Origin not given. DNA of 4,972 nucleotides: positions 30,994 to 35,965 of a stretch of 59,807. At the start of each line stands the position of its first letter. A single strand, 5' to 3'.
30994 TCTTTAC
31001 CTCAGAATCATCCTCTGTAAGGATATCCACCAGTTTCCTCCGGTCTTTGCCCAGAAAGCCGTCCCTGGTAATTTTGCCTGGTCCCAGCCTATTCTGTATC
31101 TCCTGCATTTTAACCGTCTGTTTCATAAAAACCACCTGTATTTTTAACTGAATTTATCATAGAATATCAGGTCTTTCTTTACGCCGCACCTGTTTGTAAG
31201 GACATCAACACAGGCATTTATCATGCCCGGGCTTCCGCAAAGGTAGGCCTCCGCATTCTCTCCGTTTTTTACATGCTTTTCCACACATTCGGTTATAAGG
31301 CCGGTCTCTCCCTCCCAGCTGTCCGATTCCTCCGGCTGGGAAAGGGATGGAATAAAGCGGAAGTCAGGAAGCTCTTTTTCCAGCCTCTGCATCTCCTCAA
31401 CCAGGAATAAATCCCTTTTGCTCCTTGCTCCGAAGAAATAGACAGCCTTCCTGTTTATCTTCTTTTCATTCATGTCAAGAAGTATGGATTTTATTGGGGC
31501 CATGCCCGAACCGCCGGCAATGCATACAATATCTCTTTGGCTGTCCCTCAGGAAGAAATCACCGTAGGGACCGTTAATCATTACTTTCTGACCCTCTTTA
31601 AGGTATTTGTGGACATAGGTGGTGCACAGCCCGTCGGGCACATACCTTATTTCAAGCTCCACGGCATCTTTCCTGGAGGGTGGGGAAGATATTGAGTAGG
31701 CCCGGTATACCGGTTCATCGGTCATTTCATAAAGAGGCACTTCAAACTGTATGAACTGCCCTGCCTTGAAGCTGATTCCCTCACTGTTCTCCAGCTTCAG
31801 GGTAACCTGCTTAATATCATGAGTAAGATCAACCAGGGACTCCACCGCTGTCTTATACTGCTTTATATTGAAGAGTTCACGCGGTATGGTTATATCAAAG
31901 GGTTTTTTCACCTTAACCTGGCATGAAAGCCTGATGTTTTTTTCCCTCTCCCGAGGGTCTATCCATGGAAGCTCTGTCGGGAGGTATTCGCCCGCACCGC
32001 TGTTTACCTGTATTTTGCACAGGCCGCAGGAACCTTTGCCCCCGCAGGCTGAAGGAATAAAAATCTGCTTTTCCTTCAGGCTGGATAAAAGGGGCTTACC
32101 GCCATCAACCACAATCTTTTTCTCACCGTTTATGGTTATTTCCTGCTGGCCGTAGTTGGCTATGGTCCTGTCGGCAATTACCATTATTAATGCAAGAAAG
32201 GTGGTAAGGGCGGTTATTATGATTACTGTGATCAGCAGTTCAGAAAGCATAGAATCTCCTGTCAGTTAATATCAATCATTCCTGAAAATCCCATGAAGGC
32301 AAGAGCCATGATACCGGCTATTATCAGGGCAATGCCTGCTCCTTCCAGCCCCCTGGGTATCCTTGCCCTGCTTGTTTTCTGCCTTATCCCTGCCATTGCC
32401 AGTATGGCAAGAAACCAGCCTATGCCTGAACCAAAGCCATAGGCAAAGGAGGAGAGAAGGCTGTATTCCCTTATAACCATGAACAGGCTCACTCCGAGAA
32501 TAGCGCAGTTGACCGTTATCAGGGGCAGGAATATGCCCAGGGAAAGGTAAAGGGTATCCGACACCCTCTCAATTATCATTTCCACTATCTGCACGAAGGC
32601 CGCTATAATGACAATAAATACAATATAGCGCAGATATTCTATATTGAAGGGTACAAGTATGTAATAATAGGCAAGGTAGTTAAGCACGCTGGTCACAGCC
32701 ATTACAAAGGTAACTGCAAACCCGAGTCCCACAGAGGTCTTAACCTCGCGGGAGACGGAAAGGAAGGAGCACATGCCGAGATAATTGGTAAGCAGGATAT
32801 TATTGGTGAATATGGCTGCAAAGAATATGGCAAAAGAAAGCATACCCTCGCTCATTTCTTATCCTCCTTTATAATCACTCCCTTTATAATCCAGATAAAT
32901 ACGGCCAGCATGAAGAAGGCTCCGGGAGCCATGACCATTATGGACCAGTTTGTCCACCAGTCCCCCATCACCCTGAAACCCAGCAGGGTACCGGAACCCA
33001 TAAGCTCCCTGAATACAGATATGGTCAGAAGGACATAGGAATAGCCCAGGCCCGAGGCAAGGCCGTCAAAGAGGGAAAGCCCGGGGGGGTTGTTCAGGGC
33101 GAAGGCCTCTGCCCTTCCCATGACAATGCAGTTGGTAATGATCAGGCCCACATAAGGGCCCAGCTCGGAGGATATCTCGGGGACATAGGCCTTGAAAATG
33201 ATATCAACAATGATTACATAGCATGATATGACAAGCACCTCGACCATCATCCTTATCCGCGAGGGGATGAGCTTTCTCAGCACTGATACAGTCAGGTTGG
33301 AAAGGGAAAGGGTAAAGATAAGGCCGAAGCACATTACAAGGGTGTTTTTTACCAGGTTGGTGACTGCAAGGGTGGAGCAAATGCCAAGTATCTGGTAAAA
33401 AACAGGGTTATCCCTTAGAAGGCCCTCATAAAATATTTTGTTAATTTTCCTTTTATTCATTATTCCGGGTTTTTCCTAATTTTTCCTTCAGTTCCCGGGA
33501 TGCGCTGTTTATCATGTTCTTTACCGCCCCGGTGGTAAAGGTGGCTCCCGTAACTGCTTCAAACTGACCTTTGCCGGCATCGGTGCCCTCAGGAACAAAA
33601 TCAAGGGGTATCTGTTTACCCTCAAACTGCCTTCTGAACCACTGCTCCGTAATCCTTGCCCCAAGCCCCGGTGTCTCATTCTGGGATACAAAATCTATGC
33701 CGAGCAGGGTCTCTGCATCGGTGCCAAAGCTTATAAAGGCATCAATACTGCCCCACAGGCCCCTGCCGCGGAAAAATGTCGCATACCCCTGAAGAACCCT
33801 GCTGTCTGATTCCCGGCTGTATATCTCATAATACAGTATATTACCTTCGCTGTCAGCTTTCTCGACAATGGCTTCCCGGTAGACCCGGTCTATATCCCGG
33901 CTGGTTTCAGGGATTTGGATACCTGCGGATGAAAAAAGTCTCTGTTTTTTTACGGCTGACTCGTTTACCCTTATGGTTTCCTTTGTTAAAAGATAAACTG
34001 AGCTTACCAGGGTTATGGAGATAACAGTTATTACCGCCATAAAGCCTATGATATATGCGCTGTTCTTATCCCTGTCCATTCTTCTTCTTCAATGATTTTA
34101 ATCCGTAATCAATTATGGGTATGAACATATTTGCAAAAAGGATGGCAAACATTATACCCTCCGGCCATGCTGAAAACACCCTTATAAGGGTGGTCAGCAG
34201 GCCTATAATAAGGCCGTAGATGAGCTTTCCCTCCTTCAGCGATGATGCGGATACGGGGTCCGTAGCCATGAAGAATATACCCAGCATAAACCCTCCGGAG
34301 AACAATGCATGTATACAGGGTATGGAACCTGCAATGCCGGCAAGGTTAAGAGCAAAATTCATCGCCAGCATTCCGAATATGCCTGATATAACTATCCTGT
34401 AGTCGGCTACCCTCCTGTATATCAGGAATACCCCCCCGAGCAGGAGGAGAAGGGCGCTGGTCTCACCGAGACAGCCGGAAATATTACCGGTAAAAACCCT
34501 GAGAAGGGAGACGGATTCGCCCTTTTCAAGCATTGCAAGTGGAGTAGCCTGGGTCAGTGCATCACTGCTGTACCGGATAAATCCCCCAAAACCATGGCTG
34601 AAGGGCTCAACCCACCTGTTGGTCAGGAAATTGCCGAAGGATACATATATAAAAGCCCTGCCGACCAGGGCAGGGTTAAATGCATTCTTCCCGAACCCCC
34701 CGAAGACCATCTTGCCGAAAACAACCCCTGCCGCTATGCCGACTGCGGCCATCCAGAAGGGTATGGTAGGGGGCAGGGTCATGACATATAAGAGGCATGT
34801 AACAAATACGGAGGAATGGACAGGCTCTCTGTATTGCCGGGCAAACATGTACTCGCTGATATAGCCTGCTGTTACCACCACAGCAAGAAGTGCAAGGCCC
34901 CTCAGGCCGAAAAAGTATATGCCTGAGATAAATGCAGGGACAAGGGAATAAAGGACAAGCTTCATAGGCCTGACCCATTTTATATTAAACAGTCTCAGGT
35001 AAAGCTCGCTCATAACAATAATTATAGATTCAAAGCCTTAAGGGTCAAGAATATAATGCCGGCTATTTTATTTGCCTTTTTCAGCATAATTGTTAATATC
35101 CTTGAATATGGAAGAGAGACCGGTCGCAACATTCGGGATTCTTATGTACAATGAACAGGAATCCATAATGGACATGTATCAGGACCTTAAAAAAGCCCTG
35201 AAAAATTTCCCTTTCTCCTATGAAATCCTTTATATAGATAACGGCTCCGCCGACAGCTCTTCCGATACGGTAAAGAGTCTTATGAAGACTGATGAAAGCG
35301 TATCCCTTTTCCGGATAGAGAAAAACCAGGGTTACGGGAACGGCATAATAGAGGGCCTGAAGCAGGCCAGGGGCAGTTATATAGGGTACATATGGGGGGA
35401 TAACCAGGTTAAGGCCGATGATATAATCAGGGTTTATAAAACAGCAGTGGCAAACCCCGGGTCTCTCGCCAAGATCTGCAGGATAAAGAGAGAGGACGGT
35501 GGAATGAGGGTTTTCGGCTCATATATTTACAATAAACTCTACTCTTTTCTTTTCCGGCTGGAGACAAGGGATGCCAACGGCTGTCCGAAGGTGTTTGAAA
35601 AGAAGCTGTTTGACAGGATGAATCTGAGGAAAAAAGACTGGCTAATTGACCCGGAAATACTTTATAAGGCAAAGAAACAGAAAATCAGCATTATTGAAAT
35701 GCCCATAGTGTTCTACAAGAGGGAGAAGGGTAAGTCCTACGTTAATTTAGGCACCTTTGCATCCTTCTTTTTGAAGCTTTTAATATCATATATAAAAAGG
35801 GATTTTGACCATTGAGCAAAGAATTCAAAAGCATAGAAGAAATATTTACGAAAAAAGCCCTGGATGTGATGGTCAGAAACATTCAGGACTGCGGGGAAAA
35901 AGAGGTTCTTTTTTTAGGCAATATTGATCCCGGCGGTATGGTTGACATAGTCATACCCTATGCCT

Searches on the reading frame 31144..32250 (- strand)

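Call 45: search_protein_families(library=pfam, proteins=[window:31144-32250:-], max_evalue=0.00001)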
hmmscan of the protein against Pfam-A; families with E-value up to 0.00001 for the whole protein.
window:31144-32250:- (368 aa): 3 families
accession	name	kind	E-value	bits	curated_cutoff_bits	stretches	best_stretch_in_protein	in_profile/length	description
PF00175.26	NAD_binding_1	-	1.2e-21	77.9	22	1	244-347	2-107/109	Oxidoreductase NAD-binding domain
PF00970.30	FAD_binding_6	-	2.4e-14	53.9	21.1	1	136-232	4-97/99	Oxidoreductase FAD-binding domain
PF00111.32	Fer2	-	6.7e-12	45.6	21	1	38-115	1-77/77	2Fe-2S iron-sulfur cluster binding domain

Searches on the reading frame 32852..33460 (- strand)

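Call 46: search_protein_families(library=pfam, proteins=[window:32852-33460:-], max_evalue=0.00001)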
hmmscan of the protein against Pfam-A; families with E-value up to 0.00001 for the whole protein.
window:32852-33460:- (202 aa): 1 family
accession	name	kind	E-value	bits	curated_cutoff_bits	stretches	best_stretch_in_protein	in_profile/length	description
PF02508.19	Rnf-Nqr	-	6.5e-56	189.5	23.8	1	8-188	3-173/174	Rnf-Nqr subunit, membrane protein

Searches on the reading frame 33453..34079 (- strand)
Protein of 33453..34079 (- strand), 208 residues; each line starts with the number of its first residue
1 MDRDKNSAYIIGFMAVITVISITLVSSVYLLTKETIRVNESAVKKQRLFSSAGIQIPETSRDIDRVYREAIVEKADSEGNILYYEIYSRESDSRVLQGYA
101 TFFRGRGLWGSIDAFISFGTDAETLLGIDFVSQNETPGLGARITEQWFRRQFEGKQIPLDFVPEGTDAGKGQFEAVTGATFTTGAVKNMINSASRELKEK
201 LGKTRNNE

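Call 46: search_protein_families(library=pfam, proteins=[window:33453-34079:-], max_evalue=0.00001)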
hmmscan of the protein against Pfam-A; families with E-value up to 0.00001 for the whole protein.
window:33453-34079:- (208 aa): 1 family
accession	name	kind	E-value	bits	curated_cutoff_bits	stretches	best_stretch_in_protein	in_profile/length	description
PF04205.19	FMN_bind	-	1e-14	55.4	22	1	107-193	1-75/77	FMN-binding domain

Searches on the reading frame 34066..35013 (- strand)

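Call 46: search_protein_families(library=pfam, proteins=[window:34066-35013:-], max_evalue=0.00001)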
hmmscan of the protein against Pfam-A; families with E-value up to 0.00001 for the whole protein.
window:34066-35013:- (315 aa): 1 family
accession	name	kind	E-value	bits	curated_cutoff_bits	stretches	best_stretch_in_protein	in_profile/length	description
PF03116.20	NQR2_RnfD_RnfE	-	2.5e-90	303.3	27.7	1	15-305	16-290/296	NQR2, RnfD, RnfE family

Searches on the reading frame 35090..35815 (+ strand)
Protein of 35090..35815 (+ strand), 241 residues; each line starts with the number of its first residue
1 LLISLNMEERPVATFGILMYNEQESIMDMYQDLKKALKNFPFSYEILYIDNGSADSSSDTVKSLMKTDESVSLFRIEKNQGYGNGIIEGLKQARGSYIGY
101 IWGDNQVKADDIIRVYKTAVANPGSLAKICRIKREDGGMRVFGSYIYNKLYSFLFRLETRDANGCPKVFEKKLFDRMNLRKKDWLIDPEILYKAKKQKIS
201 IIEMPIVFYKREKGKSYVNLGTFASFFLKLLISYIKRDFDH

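Call 46: search_protein_families(library=pfam, proteins=[window:35090-35815:+], max_evalue=0.00001)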
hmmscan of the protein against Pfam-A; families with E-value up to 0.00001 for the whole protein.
window:35090-35815:+ (241 aa): 1 family
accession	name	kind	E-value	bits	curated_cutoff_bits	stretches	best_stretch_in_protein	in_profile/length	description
PF00535.33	Glycos_transf_2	-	1.3e-17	64.6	23.3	1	17-175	4-165/168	Glycosyl transferase family 2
